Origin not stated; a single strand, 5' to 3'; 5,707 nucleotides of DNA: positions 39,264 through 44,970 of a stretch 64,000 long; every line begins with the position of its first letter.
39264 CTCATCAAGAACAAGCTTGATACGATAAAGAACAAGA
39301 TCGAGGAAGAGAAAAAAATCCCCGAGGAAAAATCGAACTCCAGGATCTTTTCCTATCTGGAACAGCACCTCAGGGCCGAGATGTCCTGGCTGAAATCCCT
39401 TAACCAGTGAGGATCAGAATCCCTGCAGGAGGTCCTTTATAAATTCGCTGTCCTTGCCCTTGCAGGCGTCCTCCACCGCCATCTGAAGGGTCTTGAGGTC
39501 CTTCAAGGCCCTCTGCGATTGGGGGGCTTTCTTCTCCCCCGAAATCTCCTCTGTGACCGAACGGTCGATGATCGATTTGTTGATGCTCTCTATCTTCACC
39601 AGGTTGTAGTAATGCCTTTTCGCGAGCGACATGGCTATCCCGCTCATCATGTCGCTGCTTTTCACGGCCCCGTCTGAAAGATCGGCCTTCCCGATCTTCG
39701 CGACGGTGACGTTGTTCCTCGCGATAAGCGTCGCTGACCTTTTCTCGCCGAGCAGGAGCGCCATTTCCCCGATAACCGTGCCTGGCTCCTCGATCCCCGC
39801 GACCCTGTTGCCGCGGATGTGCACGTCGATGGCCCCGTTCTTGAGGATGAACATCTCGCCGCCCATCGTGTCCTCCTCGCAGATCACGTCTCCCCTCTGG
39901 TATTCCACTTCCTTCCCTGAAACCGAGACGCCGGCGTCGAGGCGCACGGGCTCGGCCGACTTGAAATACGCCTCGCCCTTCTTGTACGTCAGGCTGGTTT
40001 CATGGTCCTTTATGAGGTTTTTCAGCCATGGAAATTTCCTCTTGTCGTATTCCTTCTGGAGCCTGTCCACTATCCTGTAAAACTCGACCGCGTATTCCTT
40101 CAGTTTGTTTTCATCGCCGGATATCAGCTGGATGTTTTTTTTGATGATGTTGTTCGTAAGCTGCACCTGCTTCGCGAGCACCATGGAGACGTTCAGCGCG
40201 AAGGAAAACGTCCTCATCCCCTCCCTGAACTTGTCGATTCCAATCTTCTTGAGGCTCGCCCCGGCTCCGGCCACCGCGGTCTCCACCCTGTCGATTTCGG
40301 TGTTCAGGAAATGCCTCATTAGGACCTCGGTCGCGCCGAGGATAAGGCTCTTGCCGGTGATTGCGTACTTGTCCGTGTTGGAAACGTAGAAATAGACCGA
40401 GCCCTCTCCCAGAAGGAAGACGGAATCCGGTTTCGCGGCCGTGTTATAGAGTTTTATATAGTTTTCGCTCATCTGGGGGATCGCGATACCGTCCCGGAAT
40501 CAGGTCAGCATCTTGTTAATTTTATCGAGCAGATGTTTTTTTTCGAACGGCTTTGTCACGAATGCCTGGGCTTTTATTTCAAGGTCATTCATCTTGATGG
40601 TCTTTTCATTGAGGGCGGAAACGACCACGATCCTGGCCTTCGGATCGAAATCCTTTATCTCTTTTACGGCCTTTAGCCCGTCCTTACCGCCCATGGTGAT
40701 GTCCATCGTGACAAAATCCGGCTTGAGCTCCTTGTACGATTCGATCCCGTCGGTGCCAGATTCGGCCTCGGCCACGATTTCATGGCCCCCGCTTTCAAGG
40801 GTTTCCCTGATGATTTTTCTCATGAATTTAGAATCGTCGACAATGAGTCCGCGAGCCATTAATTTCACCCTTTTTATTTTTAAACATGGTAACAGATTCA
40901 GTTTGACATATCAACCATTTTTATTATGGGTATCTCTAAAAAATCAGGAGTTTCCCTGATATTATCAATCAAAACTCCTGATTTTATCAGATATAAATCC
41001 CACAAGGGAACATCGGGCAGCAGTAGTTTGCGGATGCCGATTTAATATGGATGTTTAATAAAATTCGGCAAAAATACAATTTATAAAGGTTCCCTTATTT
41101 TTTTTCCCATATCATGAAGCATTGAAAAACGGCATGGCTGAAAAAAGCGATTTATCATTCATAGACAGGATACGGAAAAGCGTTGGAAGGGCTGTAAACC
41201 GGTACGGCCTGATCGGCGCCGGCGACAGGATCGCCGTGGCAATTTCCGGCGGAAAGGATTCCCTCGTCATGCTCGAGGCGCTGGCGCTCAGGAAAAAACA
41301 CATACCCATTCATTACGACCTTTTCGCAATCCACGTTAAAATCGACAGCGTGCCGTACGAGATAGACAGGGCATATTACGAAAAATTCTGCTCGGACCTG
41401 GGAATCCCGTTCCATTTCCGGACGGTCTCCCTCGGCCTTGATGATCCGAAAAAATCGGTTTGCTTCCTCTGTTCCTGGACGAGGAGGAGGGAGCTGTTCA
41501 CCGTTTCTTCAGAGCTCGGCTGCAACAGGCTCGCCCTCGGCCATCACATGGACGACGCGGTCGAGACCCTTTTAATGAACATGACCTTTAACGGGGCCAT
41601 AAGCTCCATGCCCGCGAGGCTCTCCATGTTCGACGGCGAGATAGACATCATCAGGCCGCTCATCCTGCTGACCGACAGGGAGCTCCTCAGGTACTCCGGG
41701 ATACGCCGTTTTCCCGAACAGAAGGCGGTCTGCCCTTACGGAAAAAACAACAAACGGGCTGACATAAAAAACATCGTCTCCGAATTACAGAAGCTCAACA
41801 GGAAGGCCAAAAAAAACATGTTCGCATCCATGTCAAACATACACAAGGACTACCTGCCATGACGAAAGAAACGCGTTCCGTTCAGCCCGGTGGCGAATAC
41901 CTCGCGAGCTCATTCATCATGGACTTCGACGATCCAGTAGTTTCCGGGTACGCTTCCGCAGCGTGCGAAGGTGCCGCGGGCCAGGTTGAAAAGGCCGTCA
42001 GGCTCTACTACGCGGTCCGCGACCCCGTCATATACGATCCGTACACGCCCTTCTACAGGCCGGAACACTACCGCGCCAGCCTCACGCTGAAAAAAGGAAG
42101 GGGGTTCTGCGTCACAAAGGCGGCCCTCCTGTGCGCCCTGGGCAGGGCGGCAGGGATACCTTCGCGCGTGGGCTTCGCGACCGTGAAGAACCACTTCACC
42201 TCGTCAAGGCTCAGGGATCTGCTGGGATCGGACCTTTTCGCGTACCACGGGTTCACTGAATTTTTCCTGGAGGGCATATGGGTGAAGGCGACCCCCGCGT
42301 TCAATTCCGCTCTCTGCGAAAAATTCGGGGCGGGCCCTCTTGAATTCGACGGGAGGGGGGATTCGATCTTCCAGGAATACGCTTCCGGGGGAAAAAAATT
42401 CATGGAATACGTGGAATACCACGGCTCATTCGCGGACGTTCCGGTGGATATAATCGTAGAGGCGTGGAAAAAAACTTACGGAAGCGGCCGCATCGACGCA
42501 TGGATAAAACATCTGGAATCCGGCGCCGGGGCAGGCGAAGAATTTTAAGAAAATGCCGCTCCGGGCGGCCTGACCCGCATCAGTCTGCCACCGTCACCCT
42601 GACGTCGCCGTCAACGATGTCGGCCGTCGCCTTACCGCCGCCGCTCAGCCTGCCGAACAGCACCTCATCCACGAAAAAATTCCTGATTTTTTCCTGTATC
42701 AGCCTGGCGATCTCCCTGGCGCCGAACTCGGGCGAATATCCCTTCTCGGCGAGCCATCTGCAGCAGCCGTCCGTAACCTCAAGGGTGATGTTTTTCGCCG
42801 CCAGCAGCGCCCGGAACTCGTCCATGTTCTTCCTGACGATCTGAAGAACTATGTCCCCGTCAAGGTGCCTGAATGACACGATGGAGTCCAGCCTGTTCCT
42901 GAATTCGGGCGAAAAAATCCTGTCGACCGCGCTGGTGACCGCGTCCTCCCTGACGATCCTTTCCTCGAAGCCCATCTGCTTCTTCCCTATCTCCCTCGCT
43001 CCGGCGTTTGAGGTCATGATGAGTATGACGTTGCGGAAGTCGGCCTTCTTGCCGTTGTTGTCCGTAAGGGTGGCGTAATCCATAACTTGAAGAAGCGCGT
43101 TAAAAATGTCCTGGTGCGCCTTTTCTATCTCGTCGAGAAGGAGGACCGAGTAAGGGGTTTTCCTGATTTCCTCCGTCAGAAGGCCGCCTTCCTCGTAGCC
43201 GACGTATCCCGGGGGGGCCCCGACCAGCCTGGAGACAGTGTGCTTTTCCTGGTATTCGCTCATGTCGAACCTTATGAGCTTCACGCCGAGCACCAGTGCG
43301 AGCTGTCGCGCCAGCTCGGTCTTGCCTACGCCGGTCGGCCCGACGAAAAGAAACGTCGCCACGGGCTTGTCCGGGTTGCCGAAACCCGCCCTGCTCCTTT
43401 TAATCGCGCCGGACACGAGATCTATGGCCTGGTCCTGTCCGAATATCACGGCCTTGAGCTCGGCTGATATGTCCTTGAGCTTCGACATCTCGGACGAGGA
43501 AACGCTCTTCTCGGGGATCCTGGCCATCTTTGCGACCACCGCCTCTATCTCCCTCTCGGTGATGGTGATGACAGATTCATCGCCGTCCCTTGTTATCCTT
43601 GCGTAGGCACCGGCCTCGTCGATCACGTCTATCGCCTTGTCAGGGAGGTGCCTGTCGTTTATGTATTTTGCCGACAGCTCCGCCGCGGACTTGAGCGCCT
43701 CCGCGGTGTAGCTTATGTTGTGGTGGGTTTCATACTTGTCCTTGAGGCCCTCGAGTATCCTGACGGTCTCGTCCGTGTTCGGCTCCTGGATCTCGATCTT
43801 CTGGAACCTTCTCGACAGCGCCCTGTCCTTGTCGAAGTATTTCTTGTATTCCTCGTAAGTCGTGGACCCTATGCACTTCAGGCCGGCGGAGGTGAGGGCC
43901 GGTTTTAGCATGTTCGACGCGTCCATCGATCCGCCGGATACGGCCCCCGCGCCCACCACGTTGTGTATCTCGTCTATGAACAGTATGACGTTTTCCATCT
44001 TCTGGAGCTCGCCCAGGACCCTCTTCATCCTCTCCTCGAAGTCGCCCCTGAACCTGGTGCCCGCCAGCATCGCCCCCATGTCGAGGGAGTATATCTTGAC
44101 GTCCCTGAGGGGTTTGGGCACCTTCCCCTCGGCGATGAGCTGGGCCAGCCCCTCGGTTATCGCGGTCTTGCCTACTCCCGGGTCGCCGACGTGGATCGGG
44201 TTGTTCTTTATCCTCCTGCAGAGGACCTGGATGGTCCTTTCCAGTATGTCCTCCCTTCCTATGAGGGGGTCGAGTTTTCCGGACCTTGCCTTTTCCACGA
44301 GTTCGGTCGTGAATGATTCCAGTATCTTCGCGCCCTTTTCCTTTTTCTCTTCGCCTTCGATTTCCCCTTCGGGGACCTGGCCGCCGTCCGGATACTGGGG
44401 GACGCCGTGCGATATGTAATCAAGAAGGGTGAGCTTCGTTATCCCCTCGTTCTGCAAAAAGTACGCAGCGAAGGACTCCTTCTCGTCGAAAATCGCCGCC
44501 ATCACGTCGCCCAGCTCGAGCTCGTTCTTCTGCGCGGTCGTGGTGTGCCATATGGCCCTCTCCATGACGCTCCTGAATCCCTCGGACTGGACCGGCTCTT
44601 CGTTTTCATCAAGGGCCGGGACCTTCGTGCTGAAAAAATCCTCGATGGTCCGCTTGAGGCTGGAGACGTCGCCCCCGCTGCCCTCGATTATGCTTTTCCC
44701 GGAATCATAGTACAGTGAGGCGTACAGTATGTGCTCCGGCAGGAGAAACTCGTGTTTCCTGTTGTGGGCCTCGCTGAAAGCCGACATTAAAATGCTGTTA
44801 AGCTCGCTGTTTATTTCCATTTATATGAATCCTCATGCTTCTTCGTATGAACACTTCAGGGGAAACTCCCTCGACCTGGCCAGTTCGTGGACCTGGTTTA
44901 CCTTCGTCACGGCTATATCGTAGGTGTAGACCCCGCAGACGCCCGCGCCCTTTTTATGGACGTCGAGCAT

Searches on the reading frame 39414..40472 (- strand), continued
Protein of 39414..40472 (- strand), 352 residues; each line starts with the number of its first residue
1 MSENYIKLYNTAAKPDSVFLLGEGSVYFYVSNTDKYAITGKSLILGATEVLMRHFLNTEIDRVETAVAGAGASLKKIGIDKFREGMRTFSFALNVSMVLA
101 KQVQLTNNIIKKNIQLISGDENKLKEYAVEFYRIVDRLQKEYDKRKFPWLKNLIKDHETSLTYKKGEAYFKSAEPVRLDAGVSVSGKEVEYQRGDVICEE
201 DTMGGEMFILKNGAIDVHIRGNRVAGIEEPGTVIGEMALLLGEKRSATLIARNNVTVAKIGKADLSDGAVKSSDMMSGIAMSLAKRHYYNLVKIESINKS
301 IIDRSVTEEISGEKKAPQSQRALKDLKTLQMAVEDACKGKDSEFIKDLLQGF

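Call 50: find_encoding_contigs(protein=P0107, flank=5000, max_places=1)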
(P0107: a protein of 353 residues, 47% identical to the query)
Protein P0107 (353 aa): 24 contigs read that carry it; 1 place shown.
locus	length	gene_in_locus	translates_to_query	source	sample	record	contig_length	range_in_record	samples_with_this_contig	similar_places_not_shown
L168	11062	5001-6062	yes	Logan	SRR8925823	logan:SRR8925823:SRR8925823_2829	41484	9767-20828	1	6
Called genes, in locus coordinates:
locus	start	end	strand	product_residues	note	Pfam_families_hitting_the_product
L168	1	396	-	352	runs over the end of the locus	PF13353:Fer4_12 (weak), PF04055:Radical_SAM, PF13186:SPASM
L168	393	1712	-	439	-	PF05201:GlutR_N, PF16912:Glu_dehyd_C (faint), PF01488:Shikimate_DH, PF03807:F420_oxidored (weak), PF00745:GlutR_dimer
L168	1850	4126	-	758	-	PF01926:MMR_HSR1, PF02421:FeoB_N, PF09439:SRPRB (weak), PF17910:FeoB_Cyto, PF07670:Gate, PF07664:FeoB_C, PF07670:Gate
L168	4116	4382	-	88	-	PF04023:FeoA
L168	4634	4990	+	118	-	PF00072:Response_reg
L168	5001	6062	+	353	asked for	PF00027:cNMP_binding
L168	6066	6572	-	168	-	PF03551:PadR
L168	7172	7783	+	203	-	PF25182:NonGDSL, PF00657:Lipase_GDSL, PF13472:Lipase_GDSL_2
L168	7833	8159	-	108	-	PF07238:PilZ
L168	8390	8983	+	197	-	PF02190:LON_substr_bdg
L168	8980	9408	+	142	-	-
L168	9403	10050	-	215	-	-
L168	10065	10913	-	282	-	PF13174:TPR_6 (faint)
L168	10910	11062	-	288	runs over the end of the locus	-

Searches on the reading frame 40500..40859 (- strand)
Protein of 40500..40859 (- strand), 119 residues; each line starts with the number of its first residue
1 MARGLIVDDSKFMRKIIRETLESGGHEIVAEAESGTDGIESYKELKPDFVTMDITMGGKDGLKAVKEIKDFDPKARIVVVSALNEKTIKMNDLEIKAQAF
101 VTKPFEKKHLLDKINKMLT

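Call 12: search_protein_families(library=pfam, proteins=[window:40500-40859:-])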
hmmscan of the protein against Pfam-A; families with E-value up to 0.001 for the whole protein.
window:40500-40859:- (119 aa): 1 family
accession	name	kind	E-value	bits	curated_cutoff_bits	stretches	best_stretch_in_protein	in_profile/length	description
PF00072.30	Response_reg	-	3.5e-26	92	30.2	1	5-114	2-110/111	Response regulator receiver domain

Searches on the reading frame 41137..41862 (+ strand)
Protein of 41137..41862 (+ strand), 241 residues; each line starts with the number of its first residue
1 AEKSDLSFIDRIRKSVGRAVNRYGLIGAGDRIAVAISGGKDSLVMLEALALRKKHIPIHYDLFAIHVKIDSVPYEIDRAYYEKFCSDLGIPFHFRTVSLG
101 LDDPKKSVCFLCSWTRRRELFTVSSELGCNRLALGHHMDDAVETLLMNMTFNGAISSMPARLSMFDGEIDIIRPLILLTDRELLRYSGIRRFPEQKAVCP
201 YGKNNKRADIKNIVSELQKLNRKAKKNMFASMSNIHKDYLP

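Call 12: search_protein_families(library=pfam, proteins=[window:41137-41862:+])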
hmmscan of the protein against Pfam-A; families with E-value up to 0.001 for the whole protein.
window:41137-41862:+ (241 aa): 1 family
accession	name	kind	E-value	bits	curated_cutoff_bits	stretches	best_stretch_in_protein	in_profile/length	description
PF01171.26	ATP_bind_3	-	6.4e-17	62.3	27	1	32-186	2-155/182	PP-loop family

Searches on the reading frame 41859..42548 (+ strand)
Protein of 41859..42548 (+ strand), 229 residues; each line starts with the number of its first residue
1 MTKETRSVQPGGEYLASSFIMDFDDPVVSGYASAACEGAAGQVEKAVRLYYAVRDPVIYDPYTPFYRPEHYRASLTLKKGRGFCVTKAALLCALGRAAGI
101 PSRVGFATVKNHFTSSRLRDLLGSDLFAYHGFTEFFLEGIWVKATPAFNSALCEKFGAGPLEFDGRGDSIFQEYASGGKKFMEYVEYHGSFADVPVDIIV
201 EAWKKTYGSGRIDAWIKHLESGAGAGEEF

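Call 12: search_protein_families(library=pfam, proteins=[window:41859-42548:+])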
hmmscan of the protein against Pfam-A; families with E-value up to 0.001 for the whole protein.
window:41859-42548:+ (229 aa): 1 family
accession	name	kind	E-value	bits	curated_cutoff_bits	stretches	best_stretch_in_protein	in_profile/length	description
PF01841.26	Transglut_core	-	1.8e-16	60.8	23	1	36-146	8-108/108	Transglutaminase-like superfamily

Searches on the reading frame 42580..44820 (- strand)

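Call 12: search_protein_families(library=pfam, proteins=[window:42580-44820:-])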
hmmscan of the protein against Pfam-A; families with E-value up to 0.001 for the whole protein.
window:42580-44820:- (746 aa): 19 families
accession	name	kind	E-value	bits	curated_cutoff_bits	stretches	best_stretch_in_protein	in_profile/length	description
PF07724.20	AAA_2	-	8.2e-63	211.8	27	1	485-647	1-166/166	AAA domain (Cdc48 subfamily)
PF17871.7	AAA_lid_9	-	3.3e-28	98.1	22.8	1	349-440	2-93/104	AAA lid domain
PF00004.35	AAA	-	7.1e-25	88.4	21.2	2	491-608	2-111/131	ATPase family associated with various cellular activities (AAA)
PF10431.15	ClpB_D2-small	-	9e-21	74.1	21.9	1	653-731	1-79/81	C-terminal, D2-small domain, of ClpB protein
PF07728.20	AAA_5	-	2.5e-16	60.4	22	1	490-608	2-125/139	AAA domain (dynein-related subfamily)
PF00158.32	Sigma54_activat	-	1e-08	35.5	20.2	1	488-609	23-146/168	Sigma-54 interaction domain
PF02861.25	Clp_N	-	3.1e-08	34.1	20.7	1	14-62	1-51/53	Clp amino terminal domain, pathogenicity island component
PF13401.12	AAA_22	-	3.4e-08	34.3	27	1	491-588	9-111/130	AAA domain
PF13191.12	AAA_16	-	3.6e-07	31.3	32.6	0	186-231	2-50/167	AAA ATPase domain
PF20030.5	bpMoxR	-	2.2e-06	27.3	27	1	448-585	3-126/205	MoxR domain in the MoxR-vWA-beta-propeller ternary systems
PF01078.27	Mg_chelatase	-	4.1e-06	26.8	20.3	0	490-530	25-64/207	Magnesium chelatase, subunit ChlI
PF13173.12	AAA_14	-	4.2e-06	27.2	27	0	491-581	6-86/129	AAA domain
PF05621.17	TniB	-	3.1e-05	23.9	22.4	0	238-345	81-185/189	Bacterial TniB protein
PF05729.18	NACHT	-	7.1e-05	23.1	26.7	0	211-236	6-31/167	NACHT domain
PF12775.13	AAA_7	-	9.2e-05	22.5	25.8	0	489-511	35-57/181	P-loop containing dynein motor region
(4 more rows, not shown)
